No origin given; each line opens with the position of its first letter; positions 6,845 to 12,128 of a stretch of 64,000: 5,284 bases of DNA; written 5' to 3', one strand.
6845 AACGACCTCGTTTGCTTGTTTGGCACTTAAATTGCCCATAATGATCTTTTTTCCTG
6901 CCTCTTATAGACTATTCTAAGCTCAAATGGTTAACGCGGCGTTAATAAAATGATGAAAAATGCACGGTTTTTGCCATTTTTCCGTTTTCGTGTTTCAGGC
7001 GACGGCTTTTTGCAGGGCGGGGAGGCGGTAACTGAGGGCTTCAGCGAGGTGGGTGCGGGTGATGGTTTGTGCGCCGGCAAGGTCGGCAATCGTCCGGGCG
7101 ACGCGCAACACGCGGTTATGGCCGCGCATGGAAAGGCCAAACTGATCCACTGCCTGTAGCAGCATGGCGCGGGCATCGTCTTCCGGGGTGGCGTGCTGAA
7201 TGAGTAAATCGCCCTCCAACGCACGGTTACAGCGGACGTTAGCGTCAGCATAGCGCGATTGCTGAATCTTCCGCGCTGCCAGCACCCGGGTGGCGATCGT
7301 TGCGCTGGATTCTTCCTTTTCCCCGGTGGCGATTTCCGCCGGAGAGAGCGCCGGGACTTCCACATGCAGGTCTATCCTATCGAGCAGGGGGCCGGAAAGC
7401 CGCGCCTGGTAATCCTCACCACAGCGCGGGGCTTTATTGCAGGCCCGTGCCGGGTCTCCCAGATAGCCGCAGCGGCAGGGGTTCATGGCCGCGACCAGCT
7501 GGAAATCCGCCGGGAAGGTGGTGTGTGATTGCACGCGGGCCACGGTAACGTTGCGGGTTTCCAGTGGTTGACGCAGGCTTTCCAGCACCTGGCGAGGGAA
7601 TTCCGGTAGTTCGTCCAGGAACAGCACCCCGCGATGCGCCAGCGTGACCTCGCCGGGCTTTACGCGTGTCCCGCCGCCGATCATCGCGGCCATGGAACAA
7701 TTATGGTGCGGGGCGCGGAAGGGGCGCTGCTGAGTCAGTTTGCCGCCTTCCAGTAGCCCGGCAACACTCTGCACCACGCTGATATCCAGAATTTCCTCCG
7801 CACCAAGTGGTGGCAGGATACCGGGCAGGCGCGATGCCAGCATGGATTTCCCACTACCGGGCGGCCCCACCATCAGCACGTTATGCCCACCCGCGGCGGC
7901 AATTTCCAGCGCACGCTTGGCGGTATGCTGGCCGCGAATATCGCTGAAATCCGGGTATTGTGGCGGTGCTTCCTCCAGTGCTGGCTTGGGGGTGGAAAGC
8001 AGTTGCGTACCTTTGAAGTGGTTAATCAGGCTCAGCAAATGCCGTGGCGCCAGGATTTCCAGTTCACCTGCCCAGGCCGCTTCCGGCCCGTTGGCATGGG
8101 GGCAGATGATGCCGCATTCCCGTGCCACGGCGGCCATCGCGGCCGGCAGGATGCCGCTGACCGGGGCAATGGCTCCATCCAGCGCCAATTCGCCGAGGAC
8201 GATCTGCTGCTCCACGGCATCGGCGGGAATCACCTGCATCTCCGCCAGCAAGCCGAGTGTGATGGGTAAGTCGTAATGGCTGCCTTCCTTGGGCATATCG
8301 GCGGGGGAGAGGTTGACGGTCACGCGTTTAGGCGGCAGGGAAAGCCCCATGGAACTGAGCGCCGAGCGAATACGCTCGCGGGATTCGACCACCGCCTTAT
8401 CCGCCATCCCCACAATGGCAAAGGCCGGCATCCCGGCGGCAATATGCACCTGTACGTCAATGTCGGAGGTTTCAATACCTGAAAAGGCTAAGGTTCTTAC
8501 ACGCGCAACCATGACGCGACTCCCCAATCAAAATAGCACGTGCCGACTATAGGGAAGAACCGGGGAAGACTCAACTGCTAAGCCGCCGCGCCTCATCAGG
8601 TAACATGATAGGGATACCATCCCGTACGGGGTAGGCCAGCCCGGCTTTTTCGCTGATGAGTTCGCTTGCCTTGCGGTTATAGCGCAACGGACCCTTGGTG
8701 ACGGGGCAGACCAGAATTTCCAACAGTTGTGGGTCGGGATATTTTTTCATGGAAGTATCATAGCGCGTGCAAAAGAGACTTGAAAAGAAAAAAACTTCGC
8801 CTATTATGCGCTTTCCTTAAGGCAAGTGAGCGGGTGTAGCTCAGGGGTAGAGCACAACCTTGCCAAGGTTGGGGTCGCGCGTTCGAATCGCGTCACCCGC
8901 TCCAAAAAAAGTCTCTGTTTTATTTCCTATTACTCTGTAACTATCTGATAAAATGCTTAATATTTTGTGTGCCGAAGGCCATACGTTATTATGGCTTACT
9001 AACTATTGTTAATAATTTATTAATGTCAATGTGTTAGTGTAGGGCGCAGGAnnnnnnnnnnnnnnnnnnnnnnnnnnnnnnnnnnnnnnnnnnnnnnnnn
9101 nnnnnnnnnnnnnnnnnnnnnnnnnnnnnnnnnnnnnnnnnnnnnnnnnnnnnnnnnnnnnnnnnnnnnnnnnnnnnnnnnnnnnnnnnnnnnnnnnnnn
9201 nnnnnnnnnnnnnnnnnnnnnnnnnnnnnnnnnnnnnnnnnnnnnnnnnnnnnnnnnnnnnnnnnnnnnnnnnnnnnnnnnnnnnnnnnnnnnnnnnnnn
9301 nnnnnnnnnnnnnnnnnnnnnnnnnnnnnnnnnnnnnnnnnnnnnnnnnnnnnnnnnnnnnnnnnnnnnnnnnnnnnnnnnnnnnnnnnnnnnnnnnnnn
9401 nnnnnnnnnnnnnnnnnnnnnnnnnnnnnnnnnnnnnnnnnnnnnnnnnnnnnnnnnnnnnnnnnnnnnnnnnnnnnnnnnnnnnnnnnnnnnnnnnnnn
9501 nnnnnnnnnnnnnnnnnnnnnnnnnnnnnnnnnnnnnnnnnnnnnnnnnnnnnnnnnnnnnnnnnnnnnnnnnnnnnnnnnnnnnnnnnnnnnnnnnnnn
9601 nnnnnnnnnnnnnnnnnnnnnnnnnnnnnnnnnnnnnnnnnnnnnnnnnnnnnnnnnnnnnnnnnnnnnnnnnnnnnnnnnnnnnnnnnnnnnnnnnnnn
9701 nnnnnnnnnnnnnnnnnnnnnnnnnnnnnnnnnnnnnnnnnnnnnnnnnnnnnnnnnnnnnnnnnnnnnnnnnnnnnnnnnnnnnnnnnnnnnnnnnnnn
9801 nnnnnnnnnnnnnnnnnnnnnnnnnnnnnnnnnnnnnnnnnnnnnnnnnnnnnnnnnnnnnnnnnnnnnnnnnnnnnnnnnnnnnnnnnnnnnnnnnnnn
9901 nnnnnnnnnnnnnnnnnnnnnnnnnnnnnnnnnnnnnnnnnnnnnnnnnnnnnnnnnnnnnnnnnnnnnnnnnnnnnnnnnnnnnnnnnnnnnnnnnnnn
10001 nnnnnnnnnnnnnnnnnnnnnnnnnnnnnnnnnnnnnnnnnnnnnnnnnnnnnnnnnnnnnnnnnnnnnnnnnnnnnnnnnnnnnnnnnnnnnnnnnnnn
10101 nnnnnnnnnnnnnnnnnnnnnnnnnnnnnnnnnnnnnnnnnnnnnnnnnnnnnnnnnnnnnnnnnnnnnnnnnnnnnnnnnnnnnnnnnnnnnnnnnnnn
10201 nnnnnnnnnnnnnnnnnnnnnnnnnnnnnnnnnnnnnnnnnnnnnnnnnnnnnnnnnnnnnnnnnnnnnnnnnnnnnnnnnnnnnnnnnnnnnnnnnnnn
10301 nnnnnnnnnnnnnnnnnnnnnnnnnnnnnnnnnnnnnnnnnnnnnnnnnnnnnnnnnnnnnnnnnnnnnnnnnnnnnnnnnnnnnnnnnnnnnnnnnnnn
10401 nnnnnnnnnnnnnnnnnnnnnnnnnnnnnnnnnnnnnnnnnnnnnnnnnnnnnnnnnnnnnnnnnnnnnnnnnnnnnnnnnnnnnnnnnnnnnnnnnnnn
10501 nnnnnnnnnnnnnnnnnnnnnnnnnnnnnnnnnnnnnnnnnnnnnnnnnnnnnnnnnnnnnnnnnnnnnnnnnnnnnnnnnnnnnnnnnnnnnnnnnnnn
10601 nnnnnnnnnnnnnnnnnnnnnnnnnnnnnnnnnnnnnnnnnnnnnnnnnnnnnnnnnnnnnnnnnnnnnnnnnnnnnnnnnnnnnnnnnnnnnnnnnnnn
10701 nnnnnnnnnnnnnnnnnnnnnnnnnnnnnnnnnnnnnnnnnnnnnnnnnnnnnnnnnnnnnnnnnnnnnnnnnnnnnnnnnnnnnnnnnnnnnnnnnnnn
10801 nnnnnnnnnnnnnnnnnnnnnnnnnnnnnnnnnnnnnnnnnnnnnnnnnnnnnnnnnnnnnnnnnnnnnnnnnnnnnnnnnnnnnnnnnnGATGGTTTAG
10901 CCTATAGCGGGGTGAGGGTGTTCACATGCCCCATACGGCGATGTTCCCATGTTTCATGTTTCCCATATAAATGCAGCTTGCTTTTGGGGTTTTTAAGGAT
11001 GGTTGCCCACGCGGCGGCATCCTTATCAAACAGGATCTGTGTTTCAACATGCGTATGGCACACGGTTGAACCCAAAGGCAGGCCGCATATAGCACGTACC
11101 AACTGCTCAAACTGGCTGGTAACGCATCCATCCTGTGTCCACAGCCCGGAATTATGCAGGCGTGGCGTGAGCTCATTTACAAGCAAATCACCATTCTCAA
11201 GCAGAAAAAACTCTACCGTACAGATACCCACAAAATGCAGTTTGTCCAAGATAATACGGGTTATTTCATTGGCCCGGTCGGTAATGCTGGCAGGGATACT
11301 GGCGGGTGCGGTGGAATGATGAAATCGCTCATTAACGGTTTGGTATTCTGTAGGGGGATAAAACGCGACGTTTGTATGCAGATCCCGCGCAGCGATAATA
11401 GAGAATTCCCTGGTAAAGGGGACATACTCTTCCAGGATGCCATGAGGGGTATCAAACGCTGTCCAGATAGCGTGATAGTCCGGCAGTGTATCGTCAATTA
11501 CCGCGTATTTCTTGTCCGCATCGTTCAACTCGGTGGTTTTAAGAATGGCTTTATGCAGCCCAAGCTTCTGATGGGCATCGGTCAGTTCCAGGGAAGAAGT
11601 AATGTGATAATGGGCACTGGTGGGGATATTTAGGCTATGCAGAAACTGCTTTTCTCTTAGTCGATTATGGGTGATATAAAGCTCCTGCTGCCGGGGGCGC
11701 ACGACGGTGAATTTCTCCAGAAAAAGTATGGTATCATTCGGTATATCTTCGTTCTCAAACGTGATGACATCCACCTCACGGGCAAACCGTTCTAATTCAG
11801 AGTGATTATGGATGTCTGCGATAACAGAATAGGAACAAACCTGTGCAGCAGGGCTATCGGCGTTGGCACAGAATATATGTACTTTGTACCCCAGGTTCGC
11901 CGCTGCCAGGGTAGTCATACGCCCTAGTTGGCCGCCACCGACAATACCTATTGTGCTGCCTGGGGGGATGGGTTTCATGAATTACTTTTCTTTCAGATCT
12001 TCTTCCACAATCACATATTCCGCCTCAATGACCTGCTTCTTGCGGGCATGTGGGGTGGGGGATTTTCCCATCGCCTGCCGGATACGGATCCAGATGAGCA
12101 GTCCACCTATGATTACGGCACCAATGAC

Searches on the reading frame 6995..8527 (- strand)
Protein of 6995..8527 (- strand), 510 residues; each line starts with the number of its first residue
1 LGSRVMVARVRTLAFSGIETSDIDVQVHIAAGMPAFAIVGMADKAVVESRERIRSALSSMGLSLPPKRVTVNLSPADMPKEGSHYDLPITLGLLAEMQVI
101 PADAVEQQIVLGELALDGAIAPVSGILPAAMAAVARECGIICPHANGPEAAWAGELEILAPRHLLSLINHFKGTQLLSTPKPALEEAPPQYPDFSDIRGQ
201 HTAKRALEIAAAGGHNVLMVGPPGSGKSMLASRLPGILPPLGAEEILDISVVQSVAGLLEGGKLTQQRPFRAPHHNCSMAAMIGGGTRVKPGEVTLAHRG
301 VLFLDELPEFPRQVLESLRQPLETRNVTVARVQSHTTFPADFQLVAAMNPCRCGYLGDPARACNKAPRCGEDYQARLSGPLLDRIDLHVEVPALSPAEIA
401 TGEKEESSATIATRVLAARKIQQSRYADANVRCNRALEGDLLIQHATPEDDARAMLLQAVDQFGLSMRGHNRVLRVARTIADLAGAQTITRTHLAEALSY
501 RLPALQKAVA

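Call 68: search_protein_families(library=pfam, proteins=[window:6995-8527:-], max_evalue=0.00001)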
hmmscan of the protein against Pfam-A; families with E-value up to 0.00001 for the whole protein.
window:6995-8527:- (510 aa): 6 families
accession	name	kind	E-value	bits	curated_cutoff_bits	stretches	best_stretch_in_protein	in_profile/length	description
PF01078.27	Mg_chelatase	-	3.8e-95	317.6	20.3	1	193-397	1-205/207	Magnesium chelatase, subunit ChlI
PF13541.12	ChlI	-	3.2e-39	134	27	1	25-146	1-121/121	Subunit ChlI of Mg-chelatase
PF13335.12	Mg_chelatase_C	-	1.2e-29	103.2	26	1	405-501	1-94/94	Magnesium chelatase, subunit ChlI C-terminal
PF07728.20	AAA_5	-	3.9e-11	43.5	22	0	284-352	50-125/139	AAA domain (dynein-related subfamily)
PF00158.32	Sigma54_activat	-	3.4e-09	37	20.2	0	285-349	80-142/168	Sigma-54 interaction domain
PF00493.29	MCM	-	6.7e-08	32.3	23.3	0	287-356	110-179/224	MCM P-loop domain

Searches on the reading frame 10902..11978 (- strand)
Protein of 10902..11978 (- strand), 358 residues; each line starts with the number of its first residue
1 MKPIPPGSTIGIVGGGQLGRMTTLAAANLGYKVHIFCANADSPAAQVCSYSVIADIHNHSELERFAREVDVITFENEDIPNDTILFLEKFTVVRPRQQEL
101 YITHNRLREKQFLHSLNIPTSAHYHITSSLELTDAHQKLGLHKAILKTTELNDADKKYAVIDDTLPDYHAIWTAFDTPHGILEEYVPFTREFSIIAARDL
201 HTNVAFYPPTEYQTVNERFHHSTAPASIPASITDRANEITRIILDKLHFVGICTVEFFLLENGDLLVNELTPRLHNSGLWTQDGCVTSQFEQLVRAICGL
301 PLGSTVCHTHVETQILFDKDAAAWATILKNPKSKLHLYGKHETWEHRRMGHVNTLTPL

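Call 68: search_protein_families(library=pfam, proteins=[window:10902-11978:-], max_evalue=0.00001)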
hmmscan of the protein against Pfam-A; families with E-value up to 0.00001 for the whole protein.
window:10902-11978:- (358 aa): 3 families
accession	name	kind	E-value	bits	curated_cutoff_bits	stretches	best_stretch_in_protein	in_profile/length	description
PF02222.28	ATP-grasp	-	1.9e-38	132.4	27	1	111-290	1-179/179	ATP-grasp domain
PF22660.2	RS_preATP-grasp-like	-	6.1e-25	87.9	27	1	9-102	3-96/98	Ribonucleotide synthetase preATP-grasp domain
PF17769.7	PurK_C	-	4.7e-08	33.1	22.6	1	321-355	12-46/56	Phosphoribosylaminoimidazole carboxylase C-terminal domain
